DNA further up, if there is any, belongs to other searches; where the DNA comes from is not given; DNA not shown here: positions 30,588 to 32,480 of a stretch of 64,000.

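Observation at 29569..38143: Translationally coupled operon xerC-murJ-(double Fem)-Fem-murE-Fem: a dedicated, expanded peptidoglycan cross-bridge pathway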

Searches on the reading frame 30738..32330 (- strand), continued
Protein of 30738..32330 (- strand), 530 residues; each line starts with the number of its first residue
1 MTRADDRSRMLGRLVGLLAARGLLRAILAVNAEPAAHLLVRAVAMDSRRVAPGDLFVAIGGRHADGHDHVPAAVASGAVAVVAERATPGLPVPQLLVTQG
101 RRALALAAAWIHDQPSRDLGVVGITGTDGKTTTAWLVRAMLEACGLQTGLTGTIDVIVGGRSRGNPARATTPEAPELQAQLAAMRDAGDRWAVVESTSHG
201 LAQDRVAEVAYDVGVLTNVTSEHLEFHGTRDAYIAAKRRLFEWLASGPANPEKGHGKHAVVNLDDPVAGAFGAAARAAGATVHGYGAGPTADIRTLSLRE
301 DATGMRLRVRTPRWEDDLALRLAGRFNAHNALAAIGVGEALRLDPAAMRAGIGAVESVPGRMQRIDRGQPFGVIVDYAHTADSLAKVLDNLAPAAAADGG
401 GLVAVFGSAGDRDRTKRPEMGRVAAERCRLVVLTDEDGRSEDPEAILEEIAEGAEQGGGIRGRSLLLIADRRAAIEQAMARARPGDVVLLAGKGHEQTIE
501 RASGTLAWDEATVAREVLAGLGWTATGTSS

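Call 73: search_solved_structures(query=window:30738-32330:-, max_evalue=1e-60, show_alignments=5)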
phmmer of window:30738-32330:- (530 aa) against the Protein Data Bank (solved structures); distinct sequences matched with E-value up to 1e-60: 10.
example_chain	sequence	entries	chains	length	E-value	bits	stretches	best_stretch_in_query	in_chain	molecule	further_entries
8f5d_A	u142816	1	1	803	3.5e-86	293.2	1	43-515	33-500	Multifunctional fusion protein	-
8w9z_N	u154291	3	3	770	2.6e-80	273.8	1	40-500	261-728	UDP-N-acetylmuramoyl-L-alanyl-D-glutamate--2, 6-diaminopimelate ligase-like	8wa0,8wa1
8g6p_A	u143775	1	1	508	8.9e-80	272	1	36-512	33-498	UDP-N-acetylmuramoyl-L-alanyl-D-glutamate--2,6-diaminopimelate ligase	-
2wtz_A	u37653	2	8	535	1.1e-77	265.1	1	39-506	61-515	UDP-N-ACETYLMURAMOYL-L-ALANYL-D-GLUTAMATE--2,6-DIAMINOPIMELATE LIGASE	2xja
4bub_A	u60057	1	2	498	1.4e-69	238.4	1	36-497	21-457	UDP-N-ACETYLMURAMOYL-L-ALANYL-D-GLUTAMATE--LD-LYSINE LIGASE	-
8r5o_Q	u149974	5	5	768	9.4e-66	225.8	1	40-516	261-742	PAP11 | PAP11, MurE-like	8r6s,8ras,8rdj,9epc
8qma_O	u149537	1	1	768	4.6e-65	223.5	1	40-516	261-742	PAP11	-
7b6o_A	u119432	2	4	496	9.9e-64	219.1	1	24-515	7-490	UDP-N-acetylmuramoyl-L-alanyl-D-glutamate-2,6-diaminopimelate ligase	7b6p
7b53_A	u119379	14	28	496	2.5e-63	217.8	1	24-515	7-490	UDP-N-acetylmuramoyl-L-alanyl-D-glutamate--2,6-diaminopimelate ligase | UDP-N-acetylmuramoyl-L-alanyl-D-glutamate-2,6-diaminopimelate ligase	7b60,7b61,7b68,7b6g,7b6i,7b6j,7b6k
1e8c_A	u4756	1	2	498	4.1e-63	217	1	24-515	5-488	UDP-N-ACETYLMURAMOYLALANYL-D-GLUTAMATE--2,6-DIAMINOPIMELATE LIGASE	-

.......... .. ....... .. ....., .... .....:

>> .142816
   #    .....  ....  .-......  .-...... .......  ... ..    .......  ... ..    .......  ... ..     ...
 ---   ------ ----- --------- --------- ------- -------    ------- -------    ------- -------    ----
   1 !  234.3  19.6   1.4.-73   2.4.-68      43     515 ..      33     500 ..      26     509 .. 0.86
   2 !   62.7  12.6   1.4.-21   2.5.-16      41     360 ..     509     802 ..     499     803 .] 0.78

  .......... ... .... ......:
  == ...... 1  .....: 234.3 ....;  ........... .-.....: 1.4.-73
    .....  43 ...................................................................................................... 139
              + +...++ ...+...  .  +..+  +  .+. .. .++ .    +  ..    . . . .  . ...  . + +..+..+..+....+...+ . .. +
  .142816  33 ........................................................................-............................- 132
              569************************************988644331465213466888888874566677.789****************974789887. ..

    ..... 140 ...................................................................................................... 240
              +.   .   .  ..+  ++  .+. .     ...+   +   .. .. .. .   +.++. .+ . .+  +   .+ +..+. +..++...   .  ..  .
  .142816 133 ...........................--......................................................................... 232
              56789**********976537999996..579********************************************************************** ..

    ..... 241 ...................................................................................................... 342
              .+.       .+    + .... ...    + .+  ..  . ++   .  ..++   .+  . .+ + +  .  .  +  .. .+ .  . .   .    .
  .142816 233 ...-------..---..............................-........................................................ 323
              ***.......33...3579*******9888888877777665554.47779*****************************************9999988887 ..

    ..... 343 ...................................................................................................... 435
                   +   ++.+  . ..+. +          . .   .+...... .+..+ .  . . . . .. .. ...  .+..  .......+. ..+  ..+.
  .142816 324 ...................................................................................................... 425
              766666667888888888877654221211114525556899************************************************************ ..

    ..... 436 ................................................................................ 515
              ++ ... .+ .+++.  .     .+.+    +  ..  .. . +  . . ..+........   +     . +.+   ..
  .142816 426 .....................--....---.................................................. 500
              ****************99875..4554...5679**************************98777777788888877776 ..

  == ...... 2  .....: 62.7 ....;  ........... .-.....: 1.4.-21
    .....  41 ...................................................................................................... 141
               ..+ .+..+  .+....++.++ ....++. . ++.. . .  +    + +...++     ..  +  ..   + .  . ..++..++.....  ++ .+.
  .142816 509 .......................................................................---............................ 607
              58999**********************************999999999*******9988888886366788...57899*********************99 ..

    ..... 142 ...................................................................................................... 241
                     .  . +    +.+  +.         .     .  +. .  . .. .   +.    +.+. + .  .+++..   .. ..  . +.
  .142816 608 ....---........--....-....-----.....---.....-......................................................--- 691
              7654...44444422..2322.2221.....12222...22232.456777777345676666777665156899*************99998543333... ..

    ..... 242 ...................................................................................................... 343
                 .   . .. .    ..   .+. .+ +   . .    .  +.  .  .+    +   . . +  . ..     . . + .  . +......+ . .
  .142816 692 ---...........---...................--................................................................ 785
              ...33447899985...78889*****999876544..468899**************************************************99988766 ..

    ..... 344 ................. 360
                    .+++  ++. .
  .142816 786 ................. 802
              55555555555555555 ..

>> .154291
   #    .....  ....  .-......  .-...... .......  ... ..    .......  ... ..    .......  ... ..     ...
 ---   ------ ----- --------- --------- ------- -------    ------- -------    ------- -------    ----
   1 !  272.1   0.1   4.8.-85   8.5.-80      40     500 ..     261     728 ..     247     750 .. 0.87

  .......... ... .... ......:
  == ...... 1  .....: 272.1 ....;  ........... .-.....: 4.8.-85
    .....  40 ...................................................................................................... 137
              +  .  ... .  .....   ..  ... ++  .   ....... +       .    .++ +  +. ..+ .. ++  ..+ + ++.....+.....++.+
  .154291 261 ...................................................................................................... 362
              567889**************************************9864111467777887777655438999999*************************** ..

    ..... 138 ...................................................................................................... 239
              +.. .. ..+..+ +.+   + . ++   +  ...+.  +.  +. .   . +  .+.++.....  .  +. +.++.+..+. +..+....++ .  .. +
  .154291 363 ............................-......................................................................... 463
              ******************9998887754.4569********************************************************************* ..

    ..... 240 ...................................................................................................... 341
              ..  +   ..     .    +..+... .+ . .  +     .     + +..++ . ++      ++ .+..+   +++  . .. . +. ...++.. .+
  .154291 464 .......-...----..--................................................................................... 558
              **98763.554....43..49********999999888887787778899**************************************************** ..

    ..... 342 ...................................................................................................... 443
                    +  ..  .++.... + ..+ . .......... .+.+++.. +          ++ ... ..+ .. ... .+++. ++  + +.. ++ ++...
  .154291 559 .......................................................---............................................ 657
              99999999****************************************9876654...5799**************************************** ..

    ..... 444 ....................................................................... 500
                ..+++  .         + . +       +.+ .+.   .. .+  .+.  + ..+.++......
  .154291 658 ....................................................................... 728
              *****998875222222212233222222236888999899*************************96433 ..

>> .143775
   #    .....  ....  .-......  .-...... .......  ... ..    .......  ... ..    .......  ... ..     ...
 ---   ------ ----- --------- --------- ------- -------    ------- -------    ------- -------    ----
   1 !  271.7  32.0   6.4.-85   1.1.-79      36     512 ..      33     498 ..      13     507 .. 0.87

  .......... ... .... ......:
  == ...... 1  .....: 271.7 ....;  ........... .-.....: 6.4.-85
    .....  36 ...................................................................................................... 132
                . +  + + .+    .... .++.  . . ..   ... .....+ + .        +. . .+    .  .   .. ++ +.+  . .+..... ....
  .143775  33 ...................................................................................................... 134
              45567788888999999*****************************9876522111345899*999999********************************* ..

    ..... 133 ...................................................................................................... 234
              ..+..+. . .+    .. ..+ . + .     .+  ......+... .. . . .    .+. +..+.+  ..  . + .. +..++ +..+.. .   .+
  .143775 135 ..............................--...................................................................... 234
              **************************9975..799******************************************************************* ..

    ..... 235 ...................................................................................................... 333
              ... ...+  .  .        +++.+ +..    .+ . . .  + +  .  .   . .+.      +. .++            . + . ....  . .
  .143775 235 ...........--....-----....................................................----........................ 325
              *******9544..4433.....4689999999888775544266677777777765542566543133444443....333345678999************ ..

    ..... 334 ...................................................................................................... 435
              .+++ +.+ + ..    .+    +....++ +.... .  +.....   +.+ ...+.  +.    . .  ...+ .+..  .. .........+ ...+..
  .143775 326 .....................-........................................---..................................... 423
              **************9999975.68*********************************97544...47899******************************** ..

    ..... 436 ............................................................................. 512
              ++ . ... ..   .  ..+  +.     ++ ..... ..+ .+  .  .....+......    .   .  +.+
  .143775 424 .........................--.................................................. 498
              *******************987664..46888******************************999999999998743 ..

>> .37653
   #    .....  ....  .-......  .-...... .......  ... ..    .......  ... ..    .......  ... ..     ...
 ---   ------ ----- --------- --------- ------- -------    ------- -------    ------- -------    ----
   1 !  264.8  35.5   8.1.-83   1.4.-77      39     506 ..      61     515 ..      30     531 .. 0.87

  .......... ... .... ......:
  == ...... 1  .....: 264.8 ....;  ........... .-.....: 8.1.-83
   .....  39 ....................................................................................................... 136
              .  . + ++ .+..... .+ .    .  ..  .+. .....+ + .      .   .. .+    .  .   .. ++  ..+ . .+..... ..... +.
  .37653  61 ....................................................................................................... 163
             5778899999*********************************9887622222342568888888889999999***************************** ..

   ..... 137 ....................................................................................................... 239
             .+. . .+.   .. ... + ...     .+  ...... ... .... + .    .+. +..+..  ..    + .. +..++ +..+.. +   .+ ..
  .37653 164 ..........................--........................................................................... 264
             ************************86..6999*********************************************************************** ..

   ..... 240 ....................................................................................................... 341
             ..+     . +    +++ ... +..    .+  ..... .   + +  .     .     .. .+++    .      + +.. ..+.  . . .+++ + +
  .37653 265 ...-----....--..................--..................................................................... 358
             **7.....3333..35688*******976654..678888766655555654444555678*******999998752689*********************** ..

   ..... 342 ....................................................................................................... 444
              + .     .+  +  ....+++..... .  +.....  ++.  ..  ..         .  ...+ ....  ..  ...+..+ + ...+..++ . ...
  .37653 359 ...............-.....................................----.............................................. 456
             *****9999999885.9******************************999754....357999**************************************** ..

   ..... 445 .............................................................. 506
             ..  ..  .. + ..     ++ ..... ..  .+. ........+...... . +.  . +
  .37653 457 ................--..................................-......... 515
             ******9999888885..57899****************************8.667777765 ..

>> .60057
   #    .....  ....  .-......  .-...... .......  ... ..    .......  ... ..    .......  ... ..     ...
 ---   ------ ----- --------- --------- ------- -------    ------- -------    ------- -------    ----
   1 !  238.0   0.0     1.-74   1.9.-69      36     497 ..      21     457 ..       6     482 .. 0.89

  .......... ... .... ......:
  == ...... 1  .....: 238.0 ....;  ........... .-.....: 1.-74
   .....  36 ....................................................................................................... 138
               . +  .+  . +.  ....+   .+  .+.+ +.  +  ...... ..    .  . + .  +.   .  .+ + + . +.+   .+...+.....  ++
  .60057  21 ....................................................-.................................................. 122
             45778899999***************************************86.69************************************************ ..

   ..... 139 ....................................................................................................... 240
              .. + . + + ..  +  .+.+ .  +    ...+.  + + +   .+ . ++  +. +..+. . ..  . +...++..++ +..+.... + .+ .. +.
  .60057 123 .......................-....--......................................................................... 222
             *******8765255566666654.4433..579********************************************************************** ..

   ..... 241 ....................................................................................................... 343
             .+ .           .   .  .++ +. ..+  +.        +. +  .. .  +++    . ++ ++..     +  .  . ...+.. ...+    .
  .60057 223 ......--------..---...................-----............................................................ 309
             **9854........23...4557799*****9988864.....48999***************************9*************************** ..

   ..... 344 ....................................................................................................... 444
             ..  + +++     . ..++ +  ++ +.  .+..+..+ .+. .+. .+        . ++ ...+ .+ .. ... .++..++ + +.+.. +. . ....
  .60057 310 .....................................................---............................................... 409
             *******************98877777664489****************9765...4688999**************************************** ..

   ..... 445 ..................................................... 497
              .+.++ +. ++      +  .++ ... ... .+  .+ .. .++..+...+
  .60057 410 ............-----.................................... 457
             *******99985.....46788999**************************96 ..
